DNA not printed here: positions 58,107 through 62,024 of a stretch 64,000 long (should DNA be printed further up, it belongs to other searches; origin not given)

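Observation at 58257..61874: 1205-aa protein with three glycosyltransferase domains and a fourth unknown C-terminal domain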

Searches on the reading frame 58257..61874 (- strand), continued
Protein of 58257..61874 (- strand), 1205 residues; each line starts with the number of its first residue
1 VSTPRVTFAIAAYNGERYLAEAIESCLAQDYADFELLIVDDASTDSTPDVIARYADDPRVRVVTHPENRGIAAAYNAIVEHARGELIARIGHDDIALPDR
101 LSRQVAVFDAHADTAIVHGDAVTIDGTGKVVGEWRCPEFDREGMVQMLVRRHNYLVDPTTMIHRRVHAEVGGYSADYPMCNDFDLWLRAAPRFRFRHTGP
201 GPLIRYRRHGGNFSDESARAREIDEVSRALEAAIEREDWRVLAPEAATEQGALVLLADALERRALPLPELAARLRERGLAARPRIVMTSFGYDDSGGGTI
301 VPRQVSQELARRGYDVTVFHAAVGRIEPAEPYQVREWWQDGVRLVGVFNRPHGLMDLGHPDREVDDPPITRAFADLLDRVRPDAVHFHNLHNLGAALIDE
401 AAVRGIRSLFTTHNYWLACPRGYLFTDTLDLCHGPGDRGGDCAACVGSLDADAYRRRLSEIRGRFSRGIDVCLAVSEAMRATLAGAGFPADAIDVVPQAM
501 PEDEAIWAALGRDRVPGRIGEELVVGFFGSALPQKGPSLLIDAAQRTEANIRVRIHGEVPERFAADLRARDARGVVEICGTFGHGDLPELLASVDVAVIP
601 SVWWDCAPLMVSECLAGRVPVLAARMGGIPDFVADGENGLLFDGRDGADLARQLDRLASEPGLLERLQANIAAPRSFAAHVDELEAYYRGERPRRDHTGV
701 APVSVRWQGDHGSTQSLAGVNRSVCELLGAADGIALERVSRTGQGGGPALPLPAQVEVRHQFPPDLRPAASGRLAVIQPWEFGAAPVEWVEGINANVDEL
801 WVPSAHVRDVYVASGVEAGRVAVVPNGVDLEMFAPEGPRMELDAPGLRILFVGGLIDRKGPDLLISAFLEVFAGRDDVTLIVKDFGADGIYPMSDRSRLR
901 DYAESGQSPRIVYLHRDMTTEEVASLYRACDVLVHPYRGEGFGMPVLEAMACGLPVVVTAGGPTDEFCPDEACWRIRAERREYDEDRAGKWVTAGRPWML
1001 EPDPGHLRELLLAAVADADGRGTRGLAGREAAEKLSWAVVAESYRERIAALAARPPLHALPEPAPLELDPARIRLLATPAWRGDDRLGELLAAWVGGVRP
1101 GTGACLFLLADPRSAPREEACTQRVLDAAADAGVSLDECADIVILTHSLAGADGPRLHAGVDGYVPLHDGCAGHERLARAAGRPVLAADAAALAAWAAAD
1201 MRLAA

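Call 86: find_encoding_contigs(protein=P0002, flank=10000, max_places=1)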
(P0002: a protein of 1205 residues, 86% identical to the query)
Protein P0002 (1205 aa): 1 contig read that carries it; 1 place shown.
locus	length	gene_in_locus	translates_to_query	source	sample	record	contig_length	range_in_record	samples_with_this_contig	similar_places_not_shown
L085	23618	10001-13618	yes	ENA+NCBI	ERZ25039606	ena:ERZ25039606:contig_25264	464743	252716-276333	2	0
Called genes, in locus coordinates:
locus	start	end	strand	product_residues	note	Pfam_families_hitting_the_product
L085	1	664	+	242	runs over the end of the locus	PF00551:Formyl_trans_N, PF18216:N_formyltrans_C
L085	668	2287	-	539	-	PF00155:Aminotran_1_2, PF01041:DegT_DnrJ_EryC1, PF01212:Beta_elim_lyase (weak)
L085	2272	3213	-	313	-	PF02779:Transket_pyr, PF02780:Transketolase_C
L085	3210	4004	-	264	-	PF00456:Transketolase_N, PF13292:DXP_synthase_N, PF00676:E1_dh (weak), PF09364:XFP_N (weak)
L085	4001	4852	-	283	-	PF00483:NTP_transferase, PF12804:NTP_transf_3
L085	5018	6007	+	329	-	PF01073:3Beta_HSD, PF01370:Epimerase, PF02719:Polysacc_synt_2, PF04321:RmlD_sub_bind, PF05368:NmrA (weak), PF16363:GDP_Man_Dehyd, PF13460:NAD_binding_10 (weak), PF07993:NAD_binding_4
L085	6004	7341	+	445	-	PF00535:Glycos_transf_2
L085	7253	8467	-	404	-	-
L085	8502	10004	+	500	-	PF13692:Glyco_trans_1_4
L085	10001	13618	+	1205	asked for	PF00535:Glycos_transf_2, PF10111:Glyco_tranf_2_2, PF13641:Glyco_tranf_2_3, PF13439:Glyco_transf_4, PF13579:Glyco_trans_4_4, PF00534:Glycos_transf_1, PF13692:Glyco_trans_1_4, PF20706:GT4-conflict, +4 more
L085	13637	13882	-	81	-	-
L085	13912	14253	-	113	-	-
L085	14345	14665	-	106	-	-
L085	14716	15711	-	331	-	PF00749:tRNA-synt_1c, PF19269:Anticodon_2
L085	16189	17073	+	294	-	PF01261:AP_endonuc_2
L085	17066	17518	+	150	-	PF00472:RF-1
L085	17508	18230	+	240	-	PF00106:adh_short, PF01370:Epimerase (weak), PF13561:adh_short_C2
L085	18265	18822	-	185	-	-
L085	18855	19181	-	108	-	-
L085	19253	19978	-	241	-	PF00702:Hydrolase, PF13419:HAD_2 (weak), PF13242:Hydrolase_like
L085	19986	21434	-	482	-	PF02347:GDC-P, PF21478:GcvP2_C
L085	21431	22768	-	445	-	PF02347:GDC-P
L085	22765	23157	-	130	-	PF01597:GCV_H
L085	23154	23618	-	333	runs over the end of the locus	PF01571:GCV_T, PF08669:GCV_T_C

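Call 87: find_encoding_contigs(protein=P0052, flank=10000, max_places=1)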
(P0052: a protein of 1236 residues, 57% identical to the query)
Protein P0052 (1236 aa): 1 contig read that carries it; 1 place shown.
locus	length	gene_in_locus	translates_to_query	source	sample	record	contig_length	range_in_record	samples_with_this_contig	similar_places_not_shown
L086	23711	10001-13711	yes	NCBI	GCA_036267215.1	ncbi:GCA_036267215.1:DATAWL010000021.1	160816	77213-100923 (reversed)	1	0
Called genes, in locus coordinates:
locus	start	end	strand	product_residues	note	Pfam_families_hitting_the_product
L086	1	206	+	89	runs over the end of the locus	PF01313:Bac_export_3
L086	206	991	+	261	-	PF01311:Bac_export_1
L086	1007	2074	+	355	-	PF01312:Bac_export_2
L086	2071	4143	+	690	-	PF00771:FHIPEP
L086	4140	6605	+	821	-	PF00448:SRP54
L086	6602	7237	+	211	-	PF07238:PilZ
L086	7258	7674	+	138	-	-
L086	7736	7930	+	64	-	-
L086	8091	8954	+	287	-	PF00669:Flagellin_N, PF00700:Flagellin_C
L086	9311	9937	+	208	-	-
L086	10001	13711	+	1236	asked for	PF00535:Glycos_transf_2, PF13641:Glyco_tranf_2_3, PF13439:Glyco_transf_4, PF13579:Glyco_trans_4_4, PF00534:Glycos_transf_1, PF13692:Glyco_trans_1_4, PF20706:GT4-conflict, PF00534:Glycos_transf_1, +3 more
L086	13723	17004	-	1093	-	PF13439:Glyco_transf_4 (faint), PF00534:Glycos_transf_1 (weak), PF13692:Glyco_trans_1_4, PF13524:Glyco_trans_1_2, PF13641:Glyco_tranf_2_3 (weak), PF00535:Glycos_transf_2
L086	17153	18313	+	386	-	PF00288:GHMP_kinases_N, PF08544:GHMP_kinases_C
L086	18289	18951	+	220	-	PF13580:SIS_2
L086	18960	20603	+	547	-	-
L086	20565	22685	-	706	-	PF13489:Methyltransf_23 (weak), PF08241:Methyltransf_11, PF13649:Methyltransf_25 (faint), PF00535:Glycos_transf_2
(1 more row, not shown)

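Call 88: find_encoding_contigs(protein=P0085, flank=10000, max_places=1)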
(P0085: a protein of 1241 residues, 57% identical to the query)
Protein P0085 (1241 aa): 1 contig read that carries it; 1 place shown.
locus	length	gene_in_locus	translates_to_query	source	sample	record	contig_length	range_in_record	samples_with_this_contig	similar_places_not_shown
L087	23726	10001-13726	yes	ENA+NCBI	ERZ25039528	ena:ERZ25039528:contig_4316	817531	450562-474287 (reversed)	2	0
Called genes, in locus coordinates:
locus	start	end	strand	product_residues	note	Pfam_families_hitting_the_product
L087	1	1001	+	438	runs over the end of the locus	PF04101:Glyco_tran_28_C (faint), PF00201:UDPGT, PF06722:EryCIII-like_C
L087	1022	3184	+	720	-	-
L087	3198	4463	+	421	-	PF03033:Glyco_transf_28, PF06722:EryCIII-like_C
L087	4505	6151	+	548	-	-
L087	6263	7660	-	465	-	PF01663:Phosphodiest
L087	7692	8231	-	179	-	PF00196:GerE, PF13384:HTH_23 (weak)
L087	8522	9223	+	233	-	-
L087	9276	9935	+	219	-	-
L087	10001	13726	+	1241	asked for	PF00535:Glycos_transf_2, PF13641:Glyco_tranf_2_3, PF13439:Glyco_transf_4, PF13579:Glyco_trans_4_4, PF00534:Glycos_transf_1, PF13692:Glyco_trans_1_4, PF00534:Glycos_transf_1, PF13692:Glyco_trans_1_4, +3 more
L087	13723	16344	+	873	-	PF00535:Glycos_transf_2, PF10111:Glyco_tranf_2_2 (weak), PF13506:Glyco_transf_21 (faint), PF13641:Glyco_tranf_2_3, PF13632:Glyco_trans_2_3 (faint), PF00535:Glycos_transf_2, PF10111:Glyco_tranf_2_2, PF13641:Glyco_tranf_2_3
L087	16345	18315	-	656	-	PF13489:Methyltransf_23, PF08241:Methyltransf_11, PF08242:Methyltransf_12, PF13649:Methyltransf_25, PF13847:Methyltransf_31, PF13432:TPR_16 (weak), PF08241:Methyltransf_11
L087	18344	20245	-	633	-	-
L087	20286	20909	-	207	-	PF13489:Methyltransf_23 (weak)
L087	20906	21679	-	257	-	PF08889:WbqC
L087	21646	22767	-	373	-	PF03102:NeuB, PF08666:SAF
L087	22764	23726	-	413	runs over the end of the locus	PF01041:DegT_DnrJ_EryC1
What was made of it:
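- L087 carries NeuB, DegT and WbqC (call 88).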
